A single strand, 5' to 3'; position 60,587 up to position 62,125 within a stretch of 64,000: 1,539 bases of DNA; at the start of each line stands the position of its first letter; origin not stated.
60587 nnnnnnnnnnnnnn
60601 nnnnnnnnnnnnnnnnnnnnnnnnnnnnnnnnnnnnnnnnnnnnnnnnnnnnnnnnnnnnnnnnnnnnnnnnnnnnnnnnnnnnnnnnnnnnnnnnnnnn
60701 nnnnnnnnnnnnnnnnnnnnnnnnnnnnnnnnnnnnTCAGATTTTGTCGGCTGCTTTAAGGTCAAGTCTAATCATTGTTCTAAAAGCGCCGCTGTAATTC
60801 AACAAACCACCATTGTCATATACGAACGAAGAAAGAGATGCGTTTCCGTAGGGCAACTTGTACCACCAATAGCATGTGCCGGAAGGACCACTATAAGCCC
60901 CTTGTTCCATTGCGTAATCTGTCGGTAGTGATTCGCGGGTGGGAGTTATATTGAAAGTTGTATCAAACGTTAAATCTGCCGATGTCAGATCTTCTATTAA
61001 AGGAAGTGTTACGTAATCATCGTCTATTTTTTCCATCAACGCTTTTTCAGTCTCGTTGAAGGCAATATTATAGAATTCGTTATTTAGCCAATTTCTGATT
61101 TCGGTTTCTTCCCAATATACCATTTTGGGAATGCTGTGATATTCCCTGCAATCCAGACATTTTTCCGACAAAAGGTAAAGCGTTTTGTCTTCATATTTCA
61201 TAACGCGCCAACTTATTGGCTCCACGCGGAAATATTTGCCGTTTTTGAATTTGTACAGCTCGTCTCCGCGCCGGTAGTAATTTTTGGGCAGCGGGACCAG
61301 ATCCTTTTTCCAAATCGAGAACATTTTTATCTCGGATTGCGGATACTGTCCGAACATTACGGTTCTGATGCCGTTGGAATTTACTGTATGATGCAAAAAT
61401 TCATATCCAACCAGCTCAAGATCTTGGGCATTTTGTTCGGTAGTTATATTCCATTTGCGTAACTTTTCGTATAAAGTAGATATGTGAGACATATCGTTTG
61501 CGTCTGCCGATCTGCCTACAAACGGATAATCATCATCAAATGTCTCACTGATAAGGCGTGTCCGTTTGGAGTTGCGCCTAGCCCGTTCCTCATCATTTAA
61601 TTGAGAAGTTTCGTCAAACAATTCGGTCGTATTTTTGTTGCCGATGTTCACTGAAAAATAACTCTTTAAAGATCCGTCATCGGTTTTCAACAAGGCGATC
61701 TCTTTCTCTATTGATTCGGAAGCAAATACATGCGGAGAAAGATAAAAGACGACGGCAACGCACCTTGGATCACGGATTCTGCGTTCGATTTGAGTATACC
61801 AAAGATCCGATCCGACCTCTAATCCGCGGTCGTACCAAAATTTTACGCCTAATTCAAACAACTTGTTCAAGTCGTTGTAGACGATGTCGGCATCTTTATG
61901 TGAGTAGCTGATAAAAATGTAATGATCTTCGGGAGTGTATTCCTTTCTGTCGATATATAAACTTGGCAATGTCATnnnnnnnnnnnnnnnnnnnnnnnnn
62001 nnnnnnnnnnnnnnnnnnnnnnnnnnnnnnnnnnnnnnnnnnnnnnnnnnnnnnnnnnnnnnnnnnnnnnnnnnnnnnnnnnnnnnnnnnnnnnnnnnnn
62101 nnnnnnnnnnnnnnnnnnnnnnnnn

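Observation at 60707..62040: Low-GC single-gene islet encoding an orphan TIR-domain protein next to tRNA-Leu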

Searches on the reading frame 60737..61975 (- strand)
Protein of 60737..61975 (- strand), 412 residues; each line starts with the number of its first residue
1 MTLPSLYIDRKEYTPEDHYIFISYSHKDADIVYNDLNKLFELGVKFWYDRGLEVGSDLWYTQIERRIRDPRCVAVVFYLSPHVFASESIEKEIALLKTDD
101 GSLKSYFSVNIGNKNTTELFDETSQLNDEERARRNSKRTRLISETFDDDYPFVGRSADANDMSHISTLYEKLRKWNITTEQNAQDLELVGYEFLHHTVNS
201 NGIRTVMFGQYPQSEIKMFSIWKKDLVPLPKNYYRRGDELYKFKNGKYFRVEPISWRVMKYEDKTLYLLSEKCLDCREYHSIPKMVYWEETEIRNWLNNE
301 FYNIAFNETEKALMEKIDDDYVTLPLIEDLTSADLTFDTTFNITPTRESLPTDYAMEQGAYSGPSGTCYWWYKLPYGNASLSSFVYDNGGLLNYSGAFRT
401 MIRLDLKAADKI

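Call 5: search_protein_families(library=pfam, proteins=[window:60737-61975:-], max_evalue=1)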
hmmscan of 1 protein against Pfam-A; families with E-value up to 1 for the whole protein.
window:60737-61975:- (412 aa): 3 families
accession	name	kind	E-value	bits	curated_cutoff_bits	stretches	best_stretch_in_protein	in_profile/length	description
PF13676.11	TIR_2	-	7.6e-10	39.8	28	1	20-98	1-77/122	TIR domain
PF19789.6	DUF6273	-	7.4e-07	29.6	23.5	1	267-316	5-60/172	Domain of unknown function (DUF6273)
PF08937.16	ThsB_TIR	-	0.04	14.8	21.2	1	21-95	1-82/100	Thoeris protein ThsB, TIR-like domain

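Call 6: search_protein_families(library=padloc, proteins=[window:60737-61975:-], max_evalue=1)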
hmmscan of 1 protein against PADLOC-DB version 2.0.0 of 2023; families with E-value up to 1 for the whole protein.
window:60737-61975:- (412 aa): 2 families
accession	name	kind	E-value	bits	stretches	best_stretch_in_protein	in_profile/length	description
PDLC02012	SAVED5--SAVED_TIR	-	1.6e-08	32.1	1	19-143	15-131/404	-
PDLC05062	PDC-S66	-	0.00011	19.8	1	12-84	143-214/282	-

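Call 7: search_protein_families(library=ncbifam, proteins=[window:60737-61975:-], max_evalue=1)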
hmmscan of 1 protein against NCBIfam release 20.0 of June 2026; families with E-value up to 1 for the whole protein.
window:60737-61975:- (412 aa): 0 families

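Call 9: find_homologous_proteins(query=window:60737-61975:-)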
Query window:60737-61975:- (412 aa): 31 proteins with E <= 0.001 among 2209 candidates.
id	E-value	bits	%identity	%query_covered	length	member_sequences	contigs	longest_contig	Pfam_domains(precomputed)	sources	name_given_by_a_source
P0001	4.7e-282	953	100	100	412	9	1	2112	PF19789.7,PF13676.12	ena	-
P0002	1.6e-201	688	70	99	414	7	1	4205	PF19789.7,PF13676.12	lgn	-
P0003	4.3e-201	686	71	99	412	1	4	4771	PF19789.7,PF13676.12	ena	-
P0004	4.4e-200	683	71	99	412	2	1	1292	PF19789.7,PF13676.12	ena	-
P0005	9.4e-198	675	69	99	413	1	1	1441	PF19789.7,PF13676.12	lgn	-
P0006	1.1e-196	672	69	99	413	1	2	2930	PF19789.7,PF13676.12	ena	-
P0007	3.0e-188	644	66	98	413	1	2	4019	PF19789.7,PF13676.12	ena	-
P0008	4.2e-171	587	60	99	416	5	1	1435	PF19789.7,PF13676.12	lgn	-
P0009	6.1e-123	429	48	100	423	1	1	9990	PF19789.7,PF13676.12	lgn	-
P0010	8.5e-35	138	33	41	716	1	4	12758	PF19789.7,PF00404.25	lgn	-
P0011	9.4e-31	125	24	92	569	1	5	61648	PF01582.26,PF19789.7,PF13676.12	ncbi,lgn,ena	-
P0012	4.4e-27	113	29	54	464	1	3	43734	PF19789.7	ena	-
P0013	1.4e-25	108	29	38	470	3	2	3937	PF19789.7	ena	-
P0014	1.5e-22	98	36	43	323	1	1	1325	PF02493.27,PF13676.12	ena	-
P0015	1.5e-21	95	36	37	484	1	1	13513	PF02493.27,PF13676.12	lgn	-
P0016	1.6e-21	95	37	39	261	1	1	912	PF13676.12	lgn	-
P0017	1.2e-20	92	34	40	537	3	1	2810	PF13306.13,PF13676.12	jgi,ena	jgi:hypothetical protein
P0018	3.0e-19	87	35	41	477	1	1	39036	PF02493.27,PF17479.8,PF13676.12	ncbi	-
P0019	3.1e-19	87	36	38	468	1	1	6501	PF13676.12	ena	-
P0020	6.2e-19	86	36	38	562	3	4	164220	PF13676.12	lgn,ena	-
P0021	7.5e-18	83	35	42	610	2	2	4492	PF13306.13,PF13676.12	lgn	-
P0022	2.5e-17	81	36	39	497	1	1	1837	PF02493.27,PF13676.12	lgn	-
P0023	2.8e-17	81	40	29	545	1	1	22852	PF02493.27,PF13676.12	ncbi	-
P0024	5.1e-17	80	35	42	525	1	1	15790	PF13306.13,PF13676.12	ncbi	-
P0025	9.7e-17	79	39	32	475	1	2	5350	PF02493.27,PF13676.12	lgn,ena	-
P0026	1.1e-14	72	29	47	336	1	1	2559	PF00498.32,PF16697.11,PF13676.12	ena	-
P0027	4.5e-11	60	31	37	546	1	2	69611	PF19789.7,PF12895.14,PF13432.13,PF13428.13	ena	-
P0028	3.6e-10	57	32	40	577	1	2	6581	PF00881.30,PF13306.13,PF14512.12,PF13676.12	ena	-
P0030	3.1e-9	54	33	40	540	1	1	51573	PF13306.13,PF13676.12,PF13855.13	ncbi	-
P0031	3.5e-7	48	42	20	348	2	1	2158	PF13676.12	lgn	-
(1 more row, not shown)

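Call 12: find_encoding_contigs(protein=P0001, flank=10000)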
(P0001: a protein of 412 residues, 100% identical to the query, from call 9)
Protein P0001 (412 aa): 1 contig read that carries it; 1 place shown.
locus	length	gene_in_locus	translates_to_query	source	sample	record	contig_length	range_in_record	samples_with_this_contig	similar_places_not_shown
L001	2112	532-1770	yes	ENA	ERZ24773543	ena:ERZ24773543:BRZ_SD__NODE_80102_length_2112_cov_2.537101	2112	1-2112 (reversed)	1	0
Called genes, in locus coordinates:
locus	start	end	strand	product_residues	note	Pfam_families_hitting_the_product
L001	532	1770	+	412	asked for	PF13676:TIR_2, PF19789:DUF6273 (weak)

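Call 13: find_encoding_contigs(protein=P0009, flank=10000)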
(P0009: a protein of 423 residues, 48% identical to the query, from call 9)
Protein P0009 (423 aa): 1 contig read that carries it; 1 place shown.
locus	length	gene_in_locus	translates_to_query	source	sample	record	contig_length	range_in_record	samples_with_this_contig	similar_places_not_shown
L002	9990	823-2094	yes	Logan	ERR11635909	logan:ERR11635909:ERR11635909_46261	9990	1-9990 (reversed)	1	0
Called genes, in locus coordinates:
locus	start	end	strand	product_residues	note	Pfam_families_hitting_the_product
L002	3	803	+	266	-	?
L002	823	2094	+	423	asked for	PF13676:TIR_2 (weak), PF19789:DUF6273 (weak)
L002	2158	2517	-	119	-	PF13240:Zn_Ribbon_1 (weak)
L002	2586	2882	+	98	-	PF00005:ABC_tran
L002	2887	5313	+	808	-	PF12704:MacB_PCD, PF02687:FtsX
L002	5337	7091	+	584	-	-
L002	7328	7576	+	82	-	PF21699:TM1266-like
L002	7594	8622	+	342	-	-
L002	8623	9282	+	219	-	PF00528:BPD_transp_1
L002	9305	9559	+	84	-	-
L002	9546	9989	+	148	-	?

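Call 14: find_encoding_contigs(protein=P0011, flank=10000)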
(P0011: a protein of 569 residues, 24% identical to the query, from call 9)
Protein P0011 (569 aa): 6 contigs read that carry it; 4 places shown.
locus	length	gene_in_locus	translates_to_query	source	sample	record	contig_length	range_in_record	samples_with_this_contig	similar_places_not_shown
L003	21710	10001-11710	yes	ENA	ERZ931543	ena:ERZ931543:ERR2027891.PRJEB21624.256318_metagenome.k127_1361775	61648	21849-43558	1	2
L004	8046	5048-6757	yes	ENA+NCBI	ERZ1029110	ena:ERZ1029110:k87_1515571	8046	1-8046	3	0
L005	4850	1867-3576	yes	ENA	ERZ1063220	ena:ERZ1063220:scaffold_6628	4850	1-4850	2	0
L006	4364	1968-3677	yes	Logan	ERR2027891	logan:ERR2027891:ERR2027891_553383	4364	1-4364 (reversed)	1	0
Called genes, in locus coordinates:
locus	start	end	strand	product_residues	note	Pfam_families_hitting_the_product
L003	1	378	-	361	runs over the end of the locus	PF02463:SMC_N, PF13175:AAA_15, PF13476:AAA_23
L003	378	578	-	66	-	PF13275:S4_2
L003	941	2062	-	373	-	PF00712:DNA_pol3_beta, PF02767:DNA_pol3_beta_2, PF02768:DNA_pol3_beta_3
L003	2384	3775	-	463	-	PF00308:Bac_DnaA, PF01695:IstB_IS21, PF08299:Bac_DnaA_C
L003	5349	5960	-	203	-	PF07650:KH_2 (faint), PF14804:Jag_N, PF13083:KH_KhpA-B, PF01424:R3H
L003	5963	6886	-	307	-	PF02096:60KD_IMP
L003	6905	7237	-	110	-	PF00825:Ribonuclease_P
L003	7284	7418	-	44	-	PF00468:Ribosomal_L34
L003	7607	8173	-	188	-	-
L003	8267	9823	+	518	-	-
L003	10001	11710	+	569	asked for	PF01582:TIR, PF13676:TIR_2, PF19789:DUF6273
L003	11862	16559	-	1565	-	PF13676:TIR_2, PF25173:Beta-prop_WDR3_1st, PF25174:Beta-prop_THOC3, PF23381:Beta-prop_IFT122_1st, PF25175:Beta-prop_WDR5, PF25174:Beta-prop_THOC3, PF23381:Beta-prop_IFT122_1st, PF24807:WD40_CDC20-Fz, +37 more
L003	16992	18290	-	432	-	-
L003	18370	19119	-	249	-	PF01881:Cas_Cas6_C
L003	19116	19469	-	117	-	PF27247:MJ1673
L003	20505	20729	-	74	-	-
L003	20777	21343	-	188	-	-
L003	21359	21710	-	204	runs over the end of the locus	-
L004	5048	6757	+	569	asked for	PF01582:TIR, PF13676:TIR_2, PF19789:DUF6273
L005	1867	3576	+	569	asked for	PF01582:TIR, PF13676:TIR_2, PF19789:DUF6273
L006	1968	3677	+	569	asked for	PF01582:TIR, PF13676:TIR_2, PF19789:DUF6273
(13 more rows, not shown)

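Call 15: find_encoding_contigs(protein=P0002, flank=10000)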
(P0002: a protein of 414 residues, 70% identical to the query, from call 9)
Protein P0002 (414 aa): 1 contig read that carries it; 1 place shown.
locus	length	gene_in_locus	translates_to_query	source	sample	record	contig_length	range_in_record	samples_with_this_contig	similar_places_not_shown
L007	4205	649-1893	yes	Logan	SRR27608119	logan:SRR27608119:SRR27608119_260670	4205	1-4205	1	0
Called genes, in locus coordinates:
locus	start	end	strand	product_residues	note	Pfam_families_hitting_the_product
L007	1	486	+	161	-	?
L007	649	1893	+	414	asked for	PF13676:TIR_2, PF19789:DUF6273 (weak)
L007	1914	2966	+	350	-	PF00149:Metallophos, PF12850:Metallophos_2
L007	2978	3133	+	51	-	PF11116:DUF2624 (weak)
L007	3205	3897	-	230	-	PF00899:ThiF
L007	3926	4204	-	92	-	?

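Call 16: find_encoding_contigs(protein=P0003, flank=10000)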
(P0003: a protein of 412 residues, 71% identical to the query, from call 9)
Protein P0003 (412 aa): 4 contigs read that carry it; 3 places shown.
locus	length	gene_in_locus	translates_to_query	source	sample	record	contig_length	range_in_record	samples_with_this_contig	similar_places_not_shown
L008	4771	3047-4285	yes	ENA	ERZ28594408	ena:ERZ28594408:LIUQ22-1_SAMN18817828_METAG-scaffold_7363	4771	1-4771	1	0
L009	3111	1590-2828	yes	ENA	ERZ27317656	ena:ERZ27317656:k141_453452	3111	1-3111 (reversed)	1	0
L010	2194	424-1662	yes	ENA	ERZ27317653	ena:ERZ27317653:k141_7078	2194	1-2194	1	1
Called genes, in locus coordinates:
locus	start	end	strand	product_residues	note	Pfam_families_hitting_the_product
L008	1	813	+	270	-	?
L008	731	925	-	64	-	-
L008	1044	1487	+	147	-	-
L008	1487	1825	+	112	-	-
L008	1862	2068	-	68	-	PF13560:HTH_31 (weak), PF12844:HTH_19, PF01381:HTH_3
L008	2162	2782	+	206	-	PF09851:SHOCT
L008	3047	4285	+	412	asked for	PF13676:TIR_2, PF19789:DUF6273 (weak)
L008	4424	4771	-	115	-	?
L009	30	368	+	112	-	-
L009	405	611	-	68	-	PF13560:HTH_31 (weak), PF12844:HTH_19, PF01381:HTH_3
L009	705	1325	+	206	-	PF09851:SHOCT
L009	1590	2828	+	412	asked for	PF13676:TIR_2, PF19789:DUF6273 (weak)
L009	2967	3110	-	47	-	?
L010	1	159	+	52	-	?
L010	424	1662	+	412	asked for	PF13676:TIR_2, PF19789:DUF6273 (weak)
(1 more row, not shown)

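Call 17: find_encoding_contigs(protein=P0007, flank=10000)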
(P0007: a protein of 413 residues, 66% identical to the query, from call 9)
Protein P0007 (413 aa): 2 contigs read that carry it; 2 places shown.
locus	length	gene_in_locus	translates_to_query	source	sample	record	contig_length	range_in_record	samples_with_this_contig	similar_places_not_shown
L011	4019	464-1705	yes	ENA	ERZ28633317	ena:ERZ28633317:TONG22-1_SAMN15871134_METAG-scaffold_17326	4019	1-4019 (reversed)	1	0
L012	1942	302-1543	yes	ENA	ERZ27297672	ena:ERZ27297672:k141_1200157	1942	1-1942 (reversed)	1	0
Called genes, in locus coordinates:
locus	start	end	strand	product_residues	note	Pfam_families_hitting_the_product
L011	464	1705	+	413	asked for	PF13676:TIR_2, PF19789:DUF6273 (weak)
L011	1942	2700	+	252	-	-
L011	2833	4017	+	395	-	?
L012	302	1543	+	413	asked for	PF13676:TIR_2, PF19789:DUF6273 (weak)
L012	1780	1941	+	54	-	?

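Call 18: find_encoding_contigs(protein=P0006, flank=10000)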
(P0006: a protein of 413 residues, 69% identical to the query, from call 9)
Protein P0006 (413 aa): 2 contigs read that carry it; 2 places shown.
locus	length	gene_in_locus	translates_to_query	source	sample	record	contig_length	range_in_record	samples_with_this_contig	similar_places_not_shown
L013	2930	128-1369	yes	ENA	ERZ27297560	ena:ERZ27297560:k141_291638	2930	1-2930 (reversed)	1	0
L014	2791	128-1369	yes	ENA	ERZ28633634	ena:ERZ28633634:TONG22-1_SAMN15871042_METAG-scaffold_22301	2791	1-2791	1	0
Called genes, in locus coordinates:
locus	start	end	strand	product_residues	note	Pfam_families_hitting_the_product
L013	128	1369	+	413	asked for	PF13676:TIR_2, PF19789:DUF6273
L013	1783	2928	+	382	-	?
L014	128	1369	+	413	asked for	PF13676:TIR_2, PF19789:DUF6273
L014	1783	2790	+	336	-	?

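Call 28: search_solved_structures(query=window:60737-61975:-, max_evalue=1, show_alignments=4)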
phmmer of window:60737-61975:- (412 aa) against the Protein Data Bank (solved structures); distinct sequences matched with E-value up to 1: 1.
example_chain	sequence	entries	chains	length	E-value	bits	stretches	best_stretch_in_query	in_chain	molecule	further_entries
7uwg_A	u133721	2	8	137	0.71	11.8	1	17-76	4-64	Molecular chaperone Tir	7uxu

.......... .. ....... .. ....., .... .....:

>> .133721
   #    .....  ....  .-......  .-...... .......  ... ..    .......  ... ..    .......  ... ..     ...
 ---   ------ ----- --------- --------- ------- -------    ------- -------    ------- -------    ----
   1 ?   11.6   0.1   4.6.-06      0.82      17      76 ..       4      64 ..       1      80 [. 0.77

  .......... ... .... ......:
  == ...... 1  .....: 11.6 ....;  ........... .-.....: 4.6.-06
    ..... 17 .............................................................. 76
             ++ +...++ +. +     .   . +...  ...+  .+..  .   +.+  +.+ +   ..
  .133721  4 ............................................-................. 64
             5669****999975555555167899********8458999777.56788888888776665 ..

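Call 42: search_protein_representatives(protein=window:60740-61975:-)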
Query: 412 residues. Proteins with E-value up to 0.001 (for the whole library): 14910; up to 1e-10: 2454; up to 1e-30: 103. The best 150 are listed.
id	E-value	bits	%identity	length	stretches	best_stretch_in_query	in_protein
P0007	9.5e-189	643.9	66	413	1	3-408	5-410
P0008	1.4e-171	587.4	61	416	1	3-410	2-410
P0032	1.7e-87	310.4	37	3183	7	247-395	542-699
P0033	6.8e-81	288.6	35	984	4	206-395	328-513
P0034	4.9e-75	269.3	30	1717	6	239-392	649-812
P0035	1.5e-74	267.7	36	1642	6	249-347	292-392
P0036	1.1e-67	245.1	31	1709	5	245-396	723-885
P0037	6.1e-66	239.4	33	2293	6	193-392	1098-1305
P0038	1.0e-62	228.8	30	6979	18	244-301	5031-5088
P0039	7.9e-59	215.9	35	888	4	240-396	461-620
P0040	1.6e-56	208.3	34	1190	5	246-409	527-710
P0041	1.4e-55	205.3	35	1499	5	246-313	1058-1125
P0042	2.8e-55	204.2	36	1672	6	233-315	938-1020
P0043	8.0e-55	202.8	36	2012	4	226-313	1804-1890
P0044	6.7e-54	199.7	32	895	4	240-400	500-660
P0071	3.5e-41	157.8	75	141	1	3-91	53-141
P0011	3.0e-31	125.1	31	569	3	225-391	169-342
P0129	9.3e-31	123.5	32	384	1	2-314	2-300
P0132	1.4e-30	122.9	33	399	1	12-278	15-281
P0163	2.0e-28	115.8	31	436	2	239-391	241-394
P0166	2.7e-28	115.4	34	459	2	241-409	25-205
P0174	5.6e-28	114.3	34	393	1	4-285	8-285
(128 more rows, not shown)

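Call 43: search_protein_families(library=pfam, proteins=[P0129, P0132, P0174, P0071, P0009, P0011, P0163, P0166], max_evalue=0.01)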
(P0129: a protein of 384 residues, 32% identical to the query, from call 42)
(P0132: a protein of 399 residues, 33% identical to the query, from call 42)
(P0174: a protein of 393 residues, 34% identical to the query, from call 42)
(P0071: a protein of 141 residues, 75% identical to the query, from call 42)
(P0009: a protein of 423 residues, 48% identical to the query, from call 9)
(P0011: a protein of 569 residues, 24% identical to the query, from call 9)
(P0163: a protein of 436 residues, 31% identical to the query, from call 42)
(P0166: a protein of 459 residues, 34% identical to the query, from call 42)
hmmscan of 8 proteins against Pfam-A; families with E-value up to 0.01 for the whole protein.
P0129 (384 aa): 2 families
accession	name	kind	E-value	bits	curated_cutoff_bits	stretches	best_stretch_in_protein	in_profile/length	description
PF13676.11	TIR_2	-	1.4e-09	38.9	28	1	20-111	1-92/122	TIR domain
PF24406.1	nSTAND_NTPase4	-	0.007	16.9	27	0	169-210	8-50/58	Novel STAND NTPase 4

P0132 (399 aa): 1 family
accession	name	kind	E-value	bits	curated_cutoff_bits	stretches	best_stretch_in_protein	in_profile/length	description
PF13676.11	TIR_2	-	3.3e-11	44.2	28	1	23-114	1-92/122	TIR domain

P0174 (393 aa): 1 family
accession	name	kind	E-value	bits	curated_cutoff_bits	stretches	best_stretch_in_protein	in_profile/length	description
PF13676.11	TIR_2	-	1.7e-13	51.6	28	1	24-118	1-93/122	TIR domain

P0071 (141 aa): 1 family
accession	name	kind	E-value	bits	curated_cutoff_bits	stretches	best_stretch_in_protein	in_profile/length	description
PF13676.11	TIR_2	-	8.2e-07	30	28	1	70-127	1-58/122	TIR domain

P0009 (423 aa): 2 families
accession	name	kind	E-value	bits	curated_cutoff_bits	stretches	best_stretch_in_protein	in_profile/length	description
PF13676.11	TIR_2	-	1.2e-07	32.7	28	1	23-111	1-87/122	TIR domain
PF19789.6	DUF6273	-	1.2e-06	28.9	23.5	1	279-329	6-62/172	Domain of unknown function (DUF6273)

P0011 (569 aa): 3 families
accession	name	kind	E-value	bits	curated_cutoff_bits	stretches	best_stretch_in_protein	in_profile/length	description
PF19789.6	DUF6273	-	3.3e-54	183.8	23.5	2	206-365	2-172/172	Domain of unknown function (DUF6273)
PF13676.11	TIR_2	-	3.7e-11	44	28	1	33-131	1-106/122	TIR domain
PF01582.25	TIR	-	1.7e-10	41.4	21.3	1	39-121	12-95/179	TIR domain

P0163 (436 aa): 1 family
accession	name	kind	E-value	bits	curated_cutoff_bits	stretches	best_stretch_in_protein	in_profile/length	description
PF19789.6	DUF6273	-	7.3e-40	137.1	23.5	2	44-199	3-170/172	Domain of unknown function (DUF6273)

P0166 (459 aa): 2 families
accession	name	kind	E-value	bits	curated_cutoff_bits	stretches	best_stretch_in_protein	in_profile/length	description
PF19789.6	DUF6273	-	1.9e-45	155.3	23.5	2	49-200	3-170/172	Domain of unknown function (DUF6273)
PF18284.7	DNA_meth_N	-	0.0001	22.7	25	0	330-354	26-51/57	DNA methylase N-terminal domain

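Call 44: predict_structure(alignment_id=A4)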
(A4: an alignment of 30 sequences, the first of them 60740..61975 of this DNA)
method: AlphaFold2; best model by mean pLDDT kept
length: 412 residues; sequences in the alignment: 30
mean_pLDDT: 86.0   pTM: 0.78
mean pLDDT of the five models: 86.0, 85.9, 83.0, 82.7, 80.5
residues with pLDDT >= 90: 236; 70-90: 131; 50-70: 25; < 50: 20
segments of 3 or more residues with pLDDT < 50: 338-343, 377-389
pLDDT, mean of each block of 10 residues (from residue 1): 88 88 95 96 94 85 91 94 92 86 87 95 94 92 89 94 94 85 87 89 89 88 89 95 95 94 92 87 73 91 97 95 83 55 61 92 77 55 41 72 93 80
secondary structure, 60 per line:
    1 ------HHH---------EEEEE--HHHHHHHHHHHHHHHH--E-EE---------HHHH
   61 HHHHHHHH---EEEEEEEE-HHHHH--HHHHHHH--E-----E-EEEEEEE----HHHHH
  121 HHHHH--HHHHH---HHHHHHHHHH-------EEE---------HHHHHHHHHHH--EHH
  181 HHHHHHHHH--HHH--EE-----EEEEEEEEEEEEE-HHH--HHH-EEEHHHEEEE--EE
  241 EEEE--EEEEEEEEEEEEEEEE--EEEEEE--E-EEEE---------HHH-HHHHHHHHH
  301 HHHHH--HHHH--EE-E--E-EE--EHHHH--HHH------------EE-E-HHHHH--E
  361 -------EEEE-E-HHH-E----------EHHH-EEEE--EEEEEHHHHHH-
elements in order: E19-23 H26-41 H57-68 E72-79 H81-85 H88-94 E105-111 H116-125 H128-132 H136-145 E153-155 H165-175 H179-189 E204-216 E227-229 E233-236 E239-244 E247-262 E265-270 E275-278 H292-305 H308-311 H327-330 H353-357 E368-371 E395-398 E401-405 H406-411
